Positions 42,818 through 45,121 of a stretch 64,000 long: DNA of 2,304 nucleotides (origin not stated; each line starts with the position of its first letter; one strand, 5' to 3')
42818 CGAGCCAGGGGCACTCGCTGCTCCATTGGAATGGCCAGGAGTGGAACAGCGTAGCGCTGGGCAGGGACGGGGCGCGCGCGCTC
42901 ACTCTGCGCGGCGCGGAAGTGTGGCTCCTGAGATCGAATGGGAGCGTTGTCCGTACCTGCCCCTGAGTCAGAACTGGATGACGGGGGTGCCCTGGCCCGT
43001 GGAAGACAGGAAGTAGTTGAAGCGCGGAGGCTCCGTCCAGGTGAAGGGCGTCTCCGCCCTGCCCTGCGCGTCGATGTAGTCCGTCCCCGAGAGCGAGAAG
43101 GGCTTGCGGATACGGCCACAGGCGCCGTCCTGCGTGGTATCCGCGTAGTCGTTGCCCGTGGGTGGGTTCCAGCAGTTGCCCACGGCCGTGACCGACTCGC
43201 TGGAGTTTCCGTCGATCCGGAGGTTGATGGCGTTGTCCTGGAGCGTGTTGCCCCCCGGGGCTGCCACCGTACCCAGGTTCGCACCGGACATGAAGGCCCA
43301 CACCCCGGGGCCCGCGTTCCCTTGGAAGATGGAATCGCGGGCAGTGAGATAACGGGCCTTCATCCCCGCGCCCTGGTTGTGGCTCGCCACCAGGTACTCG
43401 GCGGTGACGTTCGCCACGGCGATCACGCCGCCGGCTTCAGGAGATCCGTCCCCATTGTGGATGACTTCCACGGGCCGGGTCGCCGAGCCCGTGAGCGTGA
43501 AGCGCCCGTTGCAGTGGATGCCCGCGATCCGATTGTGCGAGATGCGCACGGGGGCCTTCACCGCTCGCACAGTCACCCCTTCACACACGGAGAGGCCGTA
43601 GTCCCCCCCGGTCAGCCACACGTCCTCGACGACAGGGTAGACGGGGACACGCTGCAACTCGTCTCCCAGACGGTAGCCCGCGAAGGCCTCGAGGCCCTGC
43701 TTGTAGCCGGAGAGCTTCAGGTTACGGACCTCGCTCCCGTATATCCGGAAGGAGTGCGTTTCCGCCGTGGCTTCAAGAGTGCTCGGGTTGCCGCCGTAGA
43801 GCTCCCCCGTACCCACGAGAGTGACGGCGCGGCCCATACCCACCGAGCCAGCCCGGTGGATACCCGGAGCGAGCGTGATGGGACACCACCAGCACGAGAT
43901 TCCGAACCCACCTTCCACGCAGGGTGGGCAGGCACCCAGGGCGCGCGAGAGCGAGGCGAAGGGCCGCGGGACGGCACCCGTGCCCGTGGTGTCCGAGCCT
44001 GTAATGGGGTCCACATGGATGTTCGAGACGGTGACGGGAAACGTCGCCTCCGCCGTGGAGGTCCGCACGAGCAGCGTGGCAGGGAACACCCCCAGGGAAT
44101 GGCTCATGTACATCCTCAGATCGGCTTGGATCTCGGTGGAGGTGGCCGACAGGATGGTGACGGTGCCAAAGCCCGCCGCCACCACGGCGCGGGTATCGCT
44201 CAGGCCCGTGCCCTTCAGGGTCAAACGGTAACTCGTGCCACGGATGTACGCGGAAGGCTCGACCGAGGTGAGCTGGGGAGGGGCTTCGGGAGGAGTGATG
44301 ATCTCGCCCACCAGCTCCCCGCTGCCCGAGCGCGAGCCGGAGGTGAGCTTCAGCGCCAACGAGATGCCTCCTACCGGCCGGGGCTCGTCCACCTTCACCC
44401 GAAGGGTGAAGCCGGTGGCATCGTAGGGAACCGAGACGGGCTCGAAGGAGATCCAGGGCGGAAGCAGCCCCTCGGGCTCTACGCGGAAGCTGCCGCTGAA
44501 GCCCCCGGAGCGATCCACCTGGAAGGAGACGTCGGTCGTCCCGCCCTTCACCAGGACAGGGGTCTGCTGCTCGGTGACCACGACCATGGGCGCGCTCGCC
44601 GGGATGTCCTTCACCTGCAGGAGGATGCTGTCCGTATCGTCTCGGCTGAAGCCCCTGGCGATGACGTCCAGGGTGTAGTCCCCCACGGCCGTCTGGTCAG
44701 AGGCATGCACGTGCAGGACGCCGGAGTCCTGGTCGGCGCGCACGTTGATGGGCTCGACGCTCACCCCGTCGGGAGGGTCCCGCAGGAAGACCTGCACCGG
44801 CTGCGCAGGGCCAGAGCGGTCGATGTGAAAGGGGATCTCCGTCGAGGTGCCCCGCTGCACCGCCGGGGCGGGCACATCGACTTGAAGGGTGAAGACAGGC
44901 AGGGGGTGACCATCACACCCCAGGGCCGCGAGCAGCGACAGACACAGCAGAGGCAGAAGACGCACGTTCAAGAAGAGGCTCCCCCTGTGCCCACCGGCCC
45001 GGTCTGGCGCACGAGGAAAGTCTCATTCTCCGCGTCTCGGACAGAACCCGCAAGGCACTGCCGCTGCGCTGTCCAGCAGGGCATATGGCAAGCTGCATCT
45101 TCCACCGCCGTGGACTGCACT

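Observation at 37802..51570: ABC-transporter-dependent glycan locus: Wzm/Wzt (with C-terminal binding domain), bifunctional GTs and a methyltransferase-GT fusion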

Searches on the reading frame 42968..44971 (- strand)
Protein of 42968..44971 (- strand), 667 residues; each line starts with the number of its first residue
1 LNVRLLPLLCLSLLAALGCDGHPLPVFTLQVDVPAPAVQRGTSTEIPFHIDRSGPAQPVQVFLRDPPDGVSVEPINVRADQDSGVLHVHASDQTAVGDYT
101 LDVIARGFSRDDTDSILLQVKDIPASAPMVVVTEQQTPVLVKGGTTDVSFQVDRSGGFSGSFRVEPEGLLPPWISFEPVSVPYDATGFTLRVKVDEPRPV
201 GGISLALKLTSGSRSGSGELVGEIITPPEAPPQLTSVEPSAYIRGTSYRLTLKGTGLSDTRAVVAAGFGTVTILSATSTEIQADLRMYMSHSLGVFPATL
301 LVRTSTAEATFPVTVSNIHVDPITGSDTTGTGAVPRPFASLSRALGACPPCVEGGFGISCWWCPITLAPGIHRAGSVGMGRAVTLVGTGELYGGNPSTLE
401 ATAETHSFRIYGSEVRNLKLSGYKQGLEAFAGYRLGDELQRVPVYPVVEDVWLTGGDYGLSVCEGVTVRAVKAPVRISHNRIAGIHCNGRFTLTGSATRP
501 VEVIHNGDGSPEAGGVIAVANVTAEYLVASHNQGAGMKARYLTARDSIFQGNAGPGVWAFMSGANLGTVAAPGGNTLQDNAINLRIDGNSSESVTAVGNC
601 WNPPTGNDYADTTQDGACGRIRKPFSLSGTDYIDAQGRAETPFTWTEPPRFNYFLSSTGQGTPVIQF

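Call 5: search_protein_families(library=pfam, proteins=[window:42968-44971:-], max_evalue=0.01)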
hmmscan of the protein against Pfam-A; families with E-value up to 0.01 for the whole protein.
window:42968-44971:- (667 aa): 0 families

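Call 6: search_protein_families(library=ncbifam, proteins=[window:42968-44971:-], max_evalue=0.01)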
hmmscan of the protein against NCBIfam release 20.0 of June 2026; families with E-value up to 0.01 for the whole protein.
window:42968-44971:- (667 aa): 2 families
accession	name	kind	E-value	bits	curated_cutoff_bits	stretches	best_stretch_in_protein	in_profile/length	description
TIGR03908.1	QH_alpha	equivalog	0.001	17.7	274.35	1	226-304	287-364/510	quinohemoprotein amine dehydrogenase subunit alpha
NF058597.1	CoaZ_rpt_PGGG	domain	0.0031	17.6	30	0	231-299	2-70/88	choice-of-anchor Z repeating domain-containing protein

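Call 44: search_protein_families(library=pfam, proteins=[window:42968-44971:-], max_evalue=10)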
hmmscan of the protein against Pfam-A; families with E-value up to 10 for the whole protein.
window:42968-44971:- (667 aa): 4 families
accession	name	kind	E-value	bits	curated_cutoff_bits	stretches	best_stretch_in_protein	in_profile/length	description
PF24328.1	DUF7498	-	0.05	14.7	27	1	270-320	45-95/97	Domain of unknown function (DUF7498)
PF24421.1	Ig_J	-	0.065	13.8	29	1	171-223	9-60/104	Tip attachment protein J, Ig-like domain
PF09099.16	Qn_am_d_aIII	-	0.081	13.7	22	1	232-293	2-62/82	Quinohemoprotein amine dehydrogenase, alpha subunit domain III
PF01833.30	TIG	-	0.1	13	20.9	1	232-286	1-57/84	IPT/TIG domain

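Call 45: search_solved_structures(query=window:42968-44971:-, max_evalue=10)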
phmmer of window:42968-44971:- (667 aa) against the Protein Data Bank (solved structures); distinct sequences matched with E-value up to 10: 2.
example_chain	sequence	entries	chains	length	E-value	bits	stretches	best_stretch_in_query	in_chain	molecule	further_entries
1twi_A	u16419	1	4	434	2.5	9.8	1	445-494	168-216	Diaminopimelate decarboxylase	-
1tuf_A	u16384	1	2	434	2.5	9.8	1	445-494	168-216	Diaminopimelate decarboxylase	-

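Call 62: find_homologous_proteins(query=window:42968-44971:-, max_evalue=0.001)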
Query window:42968-44971:- (667 aa): 4 proteins with E <= 0.001 among 8000 candidates.
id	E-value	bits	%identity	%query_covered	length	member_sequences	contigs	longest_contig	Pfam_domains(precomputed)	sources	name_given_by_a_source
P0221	0.0e+0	1425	94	100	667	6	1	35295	-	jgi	jgi:hypothetical protein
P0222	0.0e+0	1128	78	98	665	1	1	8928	-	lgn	-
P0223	0.0e+0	1100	77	98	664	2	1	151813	-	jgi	jgi:hypothetical protein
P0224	3.5e-286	969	66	100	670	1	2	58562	-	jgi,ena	jgi:hypothetical protein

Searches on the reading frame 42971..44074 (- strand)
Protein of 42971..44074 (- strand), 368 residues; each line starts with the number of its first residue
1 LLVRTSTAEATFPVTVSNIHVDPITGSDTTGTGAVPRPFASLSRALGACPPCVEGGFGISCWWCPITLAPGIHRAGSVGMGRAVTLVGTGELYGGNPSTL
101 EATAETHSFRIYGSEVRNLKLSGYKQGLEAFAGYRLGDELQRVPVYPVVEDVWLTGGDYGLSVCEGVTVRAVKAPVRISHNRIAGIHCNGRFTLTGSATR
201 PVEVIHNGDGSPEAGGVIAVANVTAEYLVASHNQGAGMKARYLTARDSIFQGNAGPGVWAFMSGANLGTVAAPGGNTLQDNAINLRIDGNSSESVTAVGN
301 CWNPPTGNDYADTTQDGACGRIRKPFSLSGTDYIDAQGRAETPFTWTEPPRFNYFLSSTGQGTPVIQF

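Call 70: search_protein_representatives(protein=window:42971-44074:-)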
Query: 368 residues. Proteins with E-value up to 0.001 (for the whole library): 16; up to 1e-10: 10; up to 1e-30: 5. The best 16 are listed.
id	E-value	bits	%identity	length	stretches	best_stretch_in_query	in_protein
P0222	2.5e-178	609.6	78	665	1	1-368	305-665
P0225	2.7e-116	405.4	58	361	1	14-368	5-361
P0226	3.9e-111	388.4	58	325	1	45-368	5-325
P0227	8.6e-86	305.0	48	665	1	4-363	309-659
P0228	2.3e-68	247.6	43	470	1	4-364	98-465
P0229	1.0e-19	87.5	43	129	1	21-158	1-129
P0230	9.1e-16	74.6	31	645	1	11-357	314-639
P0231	9.6e-14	67.9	30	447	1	8-342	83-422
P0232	4.7e-11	59.0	45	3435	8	14-47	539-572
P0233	7.8e-11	58.3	36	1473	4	19-48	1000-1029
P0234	5.0e-05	39.2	42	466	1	233-315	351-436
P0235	4.3e-04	36.1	41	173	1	8-91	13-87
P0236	6.4e-04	35.6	41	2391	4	2-48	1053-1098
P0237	6.9e-04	35.4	41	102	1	264-334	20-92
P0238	7.1e-04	35.4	39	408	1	242-323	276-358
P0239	8.9e-04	35.1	36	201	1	15-124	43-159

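Call 71: search_protein_families(library=pfam, proteins=[P0227, P0228, P0230, P0231, P0234, P0238, P0233, P0239], max_evalue=0.01)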
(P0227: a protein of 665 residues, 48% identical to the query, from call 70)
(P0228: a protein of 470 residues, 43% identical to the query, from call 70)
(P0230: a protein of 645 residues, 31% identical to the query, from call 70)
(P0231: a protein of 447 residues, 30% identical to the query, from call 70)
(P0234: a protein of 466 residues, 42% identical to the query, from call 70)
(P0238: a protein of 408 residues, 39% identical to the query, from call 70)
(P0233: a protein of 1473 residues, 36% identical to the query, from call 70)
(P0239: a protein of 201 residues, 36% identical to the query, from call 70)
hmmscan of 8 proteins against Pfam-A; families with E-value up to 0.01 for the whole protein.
P0227 (665 aa): 1 family
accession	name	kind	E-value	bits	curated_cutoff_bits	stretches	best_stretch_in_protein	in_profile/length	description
PF19410.4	DUF5980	-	5e-05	24.1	27.1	1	51-124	14-93/97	Family of unknown function (DUF5980)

P0228 (470 aa): 0 families

P0230 (645 aa): 1 family
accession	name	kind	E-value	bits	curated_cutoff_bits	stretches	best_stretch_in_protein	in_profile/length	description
PF07602.17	DUF1565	-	0.0042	16.9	20.3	0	327-389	1-58/257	Protein of unknown function (DUF1565)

P0231 (447 aa): 2 families
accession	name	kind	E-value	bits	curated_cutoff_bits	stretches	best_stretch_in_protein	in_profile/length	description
PF13229.12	Beta_helix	-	0.0011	19.1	25.9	1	224-333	12-101/158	Right handed beta helix region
PF07602.17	DUF1565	-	0.0019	18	20.3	0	342-384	209-255/257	Protein of unknown function (DUF1565)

P0234 (466 aa): 1 family
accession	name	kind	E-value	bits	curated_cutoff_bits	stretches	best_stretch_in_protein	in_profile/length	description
PF13229.12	Beta_helix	-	6.8e-05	23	25.9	1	263-383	8-124/158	Right handed beta helix region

P0238 (408 aa): 4 families
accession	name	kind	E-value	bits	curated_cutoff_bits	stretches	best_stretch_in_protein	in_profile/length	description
PF13229.12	Beta_helix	-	1.4e-19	70.7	25.9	2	110-251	11-149/158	Right handed beta helix region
PF05048.19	NosD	-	1.2e-09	38.4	23.6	2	182-346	28-180/212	Periplasmic copper-binding protein (NosD)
PF07602.17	DUF1565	-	9e-09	35.4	20.3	1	184-338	89-254/257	Protein of unknown function (DUF1565)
PF01696.23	Adeno_E1B_55K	-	0.007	15.5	24.5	0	114-195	152-225/387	Adenovirus EB1 55K protein / large t-antigen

P0233 (1473 aa): 1 family
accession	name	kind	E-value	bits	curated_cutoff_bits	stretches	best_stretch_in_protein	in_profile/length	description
PF01696.23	Adeno_E1B_55K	-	0.00017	20.8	24.5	1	63-169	121-223/387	Adenovirus EB1 55K protein / large t-antigen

P0239 (201 aa): 1 family
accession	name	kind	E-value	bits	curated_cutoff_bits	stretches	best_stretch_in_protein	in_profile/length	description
PF07602.17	DUF1565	-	2.4e-22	79.9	20.3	1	53-185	2-153/257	Protein of unknown function (DUF1565)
